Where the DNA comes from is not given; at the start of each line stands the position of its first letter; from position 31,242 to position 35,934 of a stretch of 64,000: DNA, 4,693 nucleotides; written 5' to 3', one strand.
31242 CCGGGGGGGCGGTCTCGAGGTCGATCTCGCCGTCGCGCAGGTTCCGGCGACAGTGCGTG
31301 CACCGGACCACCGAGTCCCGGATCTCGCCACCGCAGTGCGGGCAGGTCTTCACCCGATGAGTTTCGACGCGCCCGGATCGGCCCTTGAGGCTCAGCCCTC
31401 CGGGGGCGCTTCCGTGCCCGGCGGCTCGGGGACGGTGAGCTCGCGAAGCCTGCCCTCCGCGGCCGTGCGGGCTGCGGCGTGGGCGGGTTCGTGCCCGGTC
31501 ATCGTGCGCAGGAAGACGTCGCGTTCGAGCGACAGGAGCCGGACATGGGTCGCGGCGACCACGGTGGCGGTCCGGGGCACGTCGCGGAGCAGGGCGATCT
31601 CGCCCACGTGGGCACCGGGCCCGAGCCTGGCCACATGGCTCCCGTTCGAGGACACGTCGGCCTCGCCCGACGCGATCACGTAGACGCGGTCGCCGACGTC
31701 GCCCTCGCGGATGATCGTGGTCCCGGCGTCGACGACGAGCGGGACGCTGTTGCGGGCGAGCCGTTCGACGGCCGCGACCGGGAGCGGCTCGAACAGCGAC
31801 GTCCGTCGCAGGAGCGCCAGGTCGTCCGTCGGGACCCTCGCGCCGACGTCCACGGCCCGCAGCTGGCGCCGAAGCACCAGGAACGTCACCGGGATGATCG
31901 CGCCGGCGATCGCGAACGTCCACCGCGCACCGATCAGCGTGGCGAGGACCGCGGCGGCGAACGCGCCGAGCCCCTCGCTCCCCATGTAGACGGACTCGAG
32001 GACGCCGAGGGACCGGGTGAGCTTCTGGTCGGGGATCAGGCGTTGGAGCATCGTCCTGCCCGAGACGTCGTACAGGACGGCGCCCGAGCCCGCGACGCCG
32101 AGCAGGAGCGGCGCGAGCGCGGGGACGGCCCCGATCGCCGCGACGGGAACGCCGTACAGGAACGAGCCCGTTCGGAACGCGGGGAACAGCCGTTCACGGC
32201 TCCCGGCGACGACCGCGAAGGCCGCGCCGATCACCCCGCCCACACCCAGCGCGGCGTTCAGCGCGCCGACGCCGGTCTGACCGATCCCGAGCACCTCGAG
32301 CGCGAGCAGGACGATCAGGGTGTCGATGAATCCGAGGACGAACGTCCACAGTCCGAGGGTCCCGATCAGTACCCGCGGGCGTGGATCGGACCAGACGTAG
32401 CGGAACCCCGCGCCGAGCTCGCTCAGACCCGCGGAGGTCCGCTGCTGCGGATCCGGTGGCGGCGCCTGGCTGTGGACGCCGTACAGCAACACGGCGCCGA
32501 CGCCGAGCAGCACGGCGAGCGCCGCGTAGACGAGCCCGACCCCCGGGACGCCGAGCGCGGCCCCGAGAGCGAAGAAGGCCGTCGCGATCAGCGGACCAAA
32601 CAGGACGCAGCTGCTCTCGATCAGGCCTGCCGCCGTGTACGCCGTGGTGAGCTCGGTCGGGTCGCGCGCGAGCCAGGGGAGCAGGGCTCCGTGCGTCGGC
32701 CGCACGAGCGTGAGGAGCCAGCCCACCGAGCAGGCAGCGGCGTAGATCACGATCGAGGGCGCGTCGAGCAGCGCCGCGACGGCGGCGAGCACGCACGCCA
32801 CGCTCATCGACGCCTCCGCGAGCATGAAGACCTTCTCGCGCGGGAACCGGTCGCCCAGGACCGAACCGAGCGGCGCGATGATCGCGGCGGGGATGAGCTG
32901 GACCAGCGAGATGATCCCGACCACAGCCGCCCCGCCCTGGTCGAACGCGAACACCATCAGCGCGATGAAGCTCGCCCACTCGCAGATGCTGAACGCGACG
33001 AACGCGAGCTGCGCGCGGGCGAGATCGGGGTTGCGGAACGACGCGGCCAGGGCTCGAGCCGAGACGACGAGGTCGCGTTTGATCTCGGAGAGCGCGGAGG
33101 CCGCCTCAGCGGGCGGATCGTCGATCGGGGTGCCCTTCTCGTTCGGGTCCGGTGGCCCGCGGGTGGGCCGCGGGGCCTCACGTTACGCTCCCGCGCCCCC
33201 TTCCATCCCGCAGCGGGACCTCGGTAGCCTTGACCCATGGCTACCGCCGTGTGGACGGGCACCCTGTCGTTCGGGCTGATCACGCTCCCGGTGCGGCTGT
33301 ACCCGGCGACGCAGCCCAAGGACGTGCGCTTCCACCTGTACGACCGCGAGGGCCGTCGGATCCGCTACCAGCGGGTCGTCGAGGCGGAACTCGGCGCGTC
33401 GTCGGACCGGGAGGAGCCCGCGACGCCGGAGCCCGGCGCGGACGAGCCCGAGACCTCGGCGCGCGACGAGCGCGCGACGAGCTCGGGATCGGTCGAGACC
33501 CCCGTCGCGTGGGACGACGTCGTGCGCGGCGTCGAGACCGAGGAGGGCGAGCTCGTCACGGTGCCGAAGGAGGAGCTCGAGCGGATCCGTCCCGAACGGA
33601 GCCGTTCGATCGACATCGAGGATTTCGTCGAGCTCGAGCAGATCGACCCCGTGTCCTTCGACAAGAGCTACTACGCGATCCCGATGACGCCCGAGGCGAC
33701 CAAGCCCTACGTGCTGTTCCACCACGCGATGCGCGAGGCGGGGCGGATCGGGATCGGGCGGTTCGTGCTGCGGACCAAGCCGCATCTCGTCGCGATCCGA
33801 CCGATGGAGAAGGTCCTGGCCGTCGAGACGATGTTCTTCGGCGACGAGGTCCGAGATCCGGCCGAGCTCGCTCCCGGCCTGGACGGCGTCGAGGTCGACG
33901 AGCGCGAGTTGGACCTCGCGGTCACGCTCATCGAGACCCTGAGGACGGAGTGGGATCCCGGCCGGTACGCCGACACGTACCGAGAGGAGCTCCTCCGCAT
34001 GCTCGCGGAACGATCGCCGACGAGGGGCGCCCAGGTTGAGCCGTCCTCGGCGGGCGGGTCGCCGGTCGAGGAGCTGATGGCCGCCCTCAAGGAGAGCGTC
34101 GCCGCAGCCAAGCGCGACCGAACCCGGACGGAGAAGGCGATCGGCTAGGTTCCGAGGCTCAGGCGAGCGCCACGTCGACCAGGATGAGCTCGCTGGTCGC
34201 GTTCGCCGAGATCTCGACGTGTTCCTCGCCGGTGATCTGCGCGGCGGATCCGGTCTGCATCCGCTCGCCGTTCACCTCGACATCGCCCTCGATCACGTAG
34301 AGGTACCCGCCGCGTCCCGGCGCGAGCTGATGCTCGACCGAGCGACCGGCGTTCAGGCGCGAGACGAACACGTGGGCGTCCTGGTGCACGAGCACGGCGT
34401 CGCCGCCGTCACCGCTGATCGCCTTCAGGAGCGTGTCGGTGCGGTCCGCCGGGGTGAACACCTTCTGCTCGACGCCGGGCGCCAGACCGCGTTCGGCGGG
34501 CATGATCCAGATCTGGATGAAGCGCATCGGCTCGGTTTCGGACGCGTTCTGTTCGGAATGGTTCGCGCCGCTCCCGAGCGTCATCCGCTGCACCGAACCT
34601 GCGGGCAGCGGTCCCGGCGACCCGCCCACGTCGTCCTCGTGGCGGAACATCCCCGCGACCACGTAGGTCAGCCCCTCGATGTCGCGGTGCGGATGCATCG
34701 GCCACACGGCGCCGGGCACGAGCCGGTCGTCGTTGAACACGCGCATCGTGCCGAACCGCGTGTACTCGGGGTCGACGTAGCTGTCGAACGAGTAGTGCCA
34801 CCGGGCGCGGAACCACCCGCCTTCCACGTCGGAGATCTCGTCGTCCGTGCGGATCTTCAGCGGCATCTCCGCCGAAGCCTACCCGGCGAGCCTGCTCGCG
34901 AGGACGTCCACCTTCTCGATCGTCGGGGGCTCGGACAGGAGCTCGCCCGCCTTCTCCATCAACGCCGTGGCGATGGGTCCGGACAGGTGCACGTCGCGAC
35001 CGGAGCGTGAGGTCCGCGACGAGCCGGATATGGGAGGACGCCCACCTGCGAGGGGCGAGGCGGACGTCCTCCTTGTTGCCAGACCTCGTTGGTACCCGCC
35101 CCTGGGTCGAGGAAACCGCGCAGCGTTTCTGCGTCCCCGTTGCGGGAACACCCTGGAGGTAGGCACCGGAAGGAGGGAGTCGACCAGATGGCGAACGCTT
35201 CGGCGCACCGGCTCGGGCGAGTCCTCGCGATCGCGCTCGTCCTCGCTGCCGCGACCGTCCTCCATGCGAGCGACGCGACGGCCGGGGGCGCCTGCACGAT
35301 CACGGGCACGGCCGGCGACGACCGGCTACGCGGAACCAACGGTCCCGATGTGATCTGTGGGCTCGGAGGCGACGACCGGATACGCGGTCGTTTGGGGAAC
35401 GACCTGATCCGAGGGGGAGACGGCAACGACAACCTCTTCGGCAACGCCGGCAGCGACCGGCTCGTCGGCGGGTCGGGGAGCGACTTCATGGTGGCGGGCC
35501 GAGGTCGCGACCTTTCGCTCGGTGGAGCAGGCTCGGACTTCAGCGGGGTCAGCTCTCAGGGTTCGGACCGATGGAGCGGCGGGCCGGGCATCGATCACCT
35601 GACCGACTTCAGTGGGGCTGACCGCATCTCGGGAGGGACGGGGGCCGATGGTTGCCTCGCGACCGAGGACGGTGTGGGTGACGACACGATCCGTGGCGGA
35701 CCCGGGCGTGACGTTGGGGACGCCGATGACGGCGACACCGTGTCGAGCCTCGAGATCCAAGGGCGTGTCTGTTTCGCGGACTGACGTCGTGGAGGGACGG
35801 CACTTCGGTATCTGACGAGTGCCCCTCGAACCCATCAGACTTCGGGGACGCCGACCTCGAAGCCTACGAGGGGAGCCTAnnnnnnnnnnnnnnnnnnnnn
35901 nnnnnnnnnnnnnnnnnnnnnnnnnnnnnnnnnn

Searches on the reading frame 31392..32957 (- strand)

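Call 57: search_protein_families(library=pfam, proteins=[window:31392-32957:-], max_evalue=0.001)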
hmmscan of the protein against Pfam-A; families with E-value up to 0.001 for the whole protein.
window:31392-32957:- (521 aa): 2 families
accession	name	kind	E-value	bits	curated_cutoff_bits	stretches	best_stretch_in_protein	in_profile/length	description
PF00027.35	cNMP_binding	-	1.5e-20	73.4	27.5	1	409-486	4-86/89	Cyclic nucleotide-binding domain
PF07690.21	MFS_1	-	2.6e-18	66.5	33.4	2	9-288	30-306/347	Major Facilitator Superfamily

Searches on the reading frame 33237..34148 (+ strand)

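Call 57: search_protein_families(library=pfam, proteins=[window:33237-34148:+], max_evalue=0.001)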
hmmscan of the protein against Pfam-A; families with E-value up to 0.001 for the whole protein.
window:33237-34148:+ (303 aa): 1 family
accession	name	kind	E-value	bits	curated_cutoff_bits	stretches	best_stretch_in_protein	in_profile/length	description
PF02735.22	Ku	-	6.5e-40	137.5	25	1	11-227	1-190/190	Ku70/Ku80 beta-barrel domain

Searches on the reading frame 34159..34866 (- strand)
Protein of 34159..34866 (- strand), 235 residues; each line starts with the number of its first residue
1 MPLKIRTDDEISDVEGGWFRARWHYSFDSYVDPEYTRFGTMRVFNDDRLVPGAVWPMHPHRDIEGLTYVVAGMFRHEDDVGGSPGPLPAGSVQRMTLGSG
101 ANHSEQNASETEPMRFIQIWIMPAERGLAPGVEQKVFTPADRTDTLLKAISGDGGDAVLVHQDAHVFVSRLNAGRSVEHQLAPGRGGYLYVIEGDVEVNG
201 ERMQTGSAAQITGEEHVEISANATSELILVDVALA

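Call 57: search_protein_families(library=pfam, proteins=[window:34159-34866:-], max_evalue=0.001)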
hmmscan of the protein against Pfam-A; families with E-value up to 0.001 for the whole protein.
window:34159-34866:- (235 aa): 4 families
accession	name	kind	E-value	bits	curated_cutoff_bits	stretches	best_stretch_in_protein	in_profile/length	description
PF02678.22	Pirin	-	7.7e-23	81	26.1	1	16-121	11-108/108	Pirin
PF17954.7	Pirin_C_2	-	4.4e-22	78.5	22.9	1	151-232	4-86/86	Quercetinase C-terminal cupin domain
PF07883.17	Cupin_2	-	0.00017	21.7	27.2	0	49-119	5-69/70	Cupin domain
PF05726.19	Pirin_C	-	0.00018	22.3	27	1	170-230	5-67/103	Pirin C-terminal cupin domain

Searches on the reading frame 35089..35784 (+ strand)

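Call 57: search_protein_families(library=pfam, proteins=[window:35089-35784:+], max_evalue=0.001)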
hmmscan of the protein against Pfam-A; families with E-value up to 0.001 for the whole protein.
window:35089-35784:+ (231 aa): 1 family
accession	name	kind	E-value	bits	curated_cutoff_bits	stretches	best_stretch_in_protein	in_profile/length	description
PF00353.25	HemolysinCabind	-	2.3e-33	114.1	23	5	109-141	2-34/36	RTX calcium-binding nonapeptide repeat (4 copies)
